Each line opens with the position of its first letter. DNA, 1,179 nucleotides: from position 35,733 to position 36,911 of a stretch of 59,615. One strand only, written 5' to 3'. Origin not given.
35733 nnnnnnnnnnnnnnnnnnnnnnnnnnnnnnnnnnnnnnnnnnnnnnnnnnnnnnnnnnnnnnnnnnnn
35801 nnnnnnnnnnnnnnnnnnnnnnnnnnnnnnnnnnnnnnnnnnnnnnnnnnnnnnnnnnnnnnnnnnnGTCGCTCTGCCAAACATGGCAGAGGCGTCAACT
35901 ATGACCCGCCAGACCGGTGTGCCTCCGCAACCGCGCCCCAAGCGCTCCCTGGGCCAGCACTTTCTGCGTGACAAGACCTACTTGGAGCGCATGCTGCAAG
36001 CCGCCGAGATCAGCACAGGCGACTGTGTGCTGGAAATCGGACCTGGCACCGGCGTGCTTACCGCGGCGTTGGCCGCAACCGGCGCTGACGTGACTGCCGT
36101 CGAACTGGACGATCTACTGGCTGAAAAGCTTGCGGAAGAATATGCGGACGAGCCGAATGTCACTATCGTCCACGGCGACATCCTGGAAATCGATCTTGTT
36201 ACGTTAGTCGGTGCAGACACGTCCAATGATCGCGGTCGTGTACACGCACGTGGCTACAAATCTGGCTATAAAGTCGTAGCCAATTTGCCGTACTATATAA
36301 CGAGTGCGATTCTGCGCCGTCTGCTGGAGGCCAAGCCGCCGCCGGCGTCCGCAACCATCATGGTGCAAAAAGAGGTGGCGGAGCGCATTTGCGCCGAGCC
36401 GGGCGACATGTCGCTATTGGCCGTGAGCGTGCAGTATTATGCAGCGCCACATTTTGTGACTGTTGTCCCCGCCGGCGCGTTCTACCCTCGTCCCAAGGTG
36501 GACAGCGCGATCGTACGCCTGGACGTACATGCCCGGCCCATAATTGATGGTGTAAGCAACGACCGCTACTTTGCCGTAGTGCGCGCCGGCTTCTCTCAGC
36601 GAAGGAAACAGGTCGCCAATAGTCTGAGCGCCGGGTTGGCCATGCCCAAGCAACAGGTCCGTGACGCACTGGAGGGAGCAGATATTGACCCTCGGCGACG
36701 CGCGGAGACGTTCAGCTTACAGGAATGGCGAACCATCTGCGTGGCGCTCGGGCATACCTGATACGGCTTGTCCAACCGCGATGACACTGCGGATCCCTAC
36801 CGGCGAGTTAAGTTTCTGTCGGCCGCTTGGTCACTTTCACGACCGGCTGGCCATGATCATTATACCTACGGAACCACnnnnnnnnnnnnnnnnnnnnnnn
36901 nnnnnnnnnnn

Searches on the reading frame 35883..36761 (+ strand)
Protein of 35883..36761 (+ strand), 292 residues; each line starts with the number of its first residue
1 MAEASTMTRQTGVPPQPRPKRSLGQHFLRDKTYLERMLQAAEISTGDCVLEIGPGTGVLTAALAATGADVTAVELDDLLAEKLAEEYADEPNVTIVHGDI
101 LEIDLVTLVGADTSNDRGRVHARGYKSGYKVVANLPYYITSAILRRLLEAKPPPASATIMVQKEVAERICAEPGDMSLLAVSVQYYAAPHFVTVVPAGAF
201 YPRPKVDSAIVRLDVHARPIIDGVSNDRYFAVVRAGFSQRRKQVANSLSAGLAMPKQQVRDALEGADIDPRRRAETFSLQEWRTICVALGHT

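Call 46: search_protein_families(library=pfam, proteins=[window:35883-36761:+], max_evalue=0.0001)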
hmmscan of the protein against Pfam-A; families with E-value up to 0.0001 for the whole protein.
window:35883-36761:+ (292 aa): 4 families
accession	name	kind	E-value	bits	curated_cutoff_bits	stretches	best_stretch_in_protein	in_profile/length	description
PF00398.26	RrnaAD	-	1e-56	192.4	24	1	20-283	5-255/263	Ribosomal RNA adenine dimethylase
PF13649.12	Methyltransf_25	-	3.3e-07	31.3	27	1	49-104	1-59/97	Methyltransferase domain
PF08241.18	Methyltransf_11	-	9.9e-06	26.6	21.2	1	50-104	1-55/95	Methyltransferase domain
PF13489.12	Methyltransf_23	-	3.8e-05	23.9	27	1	35-83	11-60/164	Methyltransferase domain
